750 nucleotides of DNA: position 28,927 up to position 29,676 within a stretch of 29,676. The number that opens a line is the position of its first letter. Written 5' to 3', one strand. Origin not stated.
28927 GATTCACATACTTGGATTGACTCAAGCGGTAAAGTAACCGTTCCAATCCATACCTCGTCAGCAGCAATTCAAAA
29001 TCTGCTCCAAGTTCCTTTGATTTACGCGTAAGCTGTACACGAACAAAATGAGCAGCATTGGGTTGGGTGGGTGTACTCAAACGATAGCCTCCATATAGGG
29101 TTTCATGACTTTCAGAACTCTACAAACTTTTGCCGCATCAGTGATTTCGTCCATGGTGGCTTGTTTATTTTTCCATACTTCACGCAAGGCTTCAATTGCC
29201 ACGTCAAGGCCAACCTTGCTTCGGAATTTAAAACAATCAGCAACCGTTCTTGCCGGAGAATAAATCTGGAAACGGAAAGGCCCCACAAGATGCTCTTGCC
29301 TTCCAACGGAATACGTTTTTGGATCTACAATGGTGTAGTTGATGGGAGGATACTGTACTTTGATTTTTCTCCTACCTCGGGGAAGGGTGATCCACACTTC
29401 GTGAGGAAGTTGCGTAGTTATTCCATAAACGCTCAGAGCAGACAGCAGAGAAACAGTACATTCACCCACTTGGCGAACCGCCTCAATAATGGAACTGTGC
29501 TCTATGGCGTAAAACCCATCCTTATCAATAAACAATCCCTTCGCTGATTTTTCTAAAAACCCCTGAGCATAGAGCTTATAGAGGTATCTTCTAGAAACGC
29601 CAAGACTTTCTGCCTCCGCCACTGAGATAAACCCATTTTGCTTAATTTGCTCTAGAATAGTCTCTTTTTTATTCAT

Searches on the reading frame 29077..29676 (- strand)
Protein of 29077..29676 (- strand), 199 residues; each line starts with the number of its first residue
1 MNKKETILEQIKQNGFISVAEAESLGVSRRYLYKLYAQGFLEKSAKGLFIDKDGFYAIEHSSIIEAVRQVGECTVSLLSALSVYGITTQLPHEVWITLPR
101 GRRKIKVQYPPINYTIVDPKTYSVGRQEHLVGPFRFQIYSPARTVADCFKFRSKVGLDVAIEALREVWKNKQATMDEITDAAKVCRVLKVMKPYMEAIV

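Call 65: search_protein_families(library=pfam, proteins=[window:29077-29676:-], max_evalue=0.001)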
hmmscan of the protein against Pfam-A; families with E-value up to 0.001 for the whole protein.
window:29077-29676:- (199 aa): 1 family
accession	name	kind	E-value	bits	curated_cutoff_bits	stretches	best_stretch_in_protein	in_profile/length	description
PF13338.12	AbiEi_4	-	3.7e-05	24.2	25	1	12-49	9-46/49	Transcriptional regulator, AbiEi antitoxin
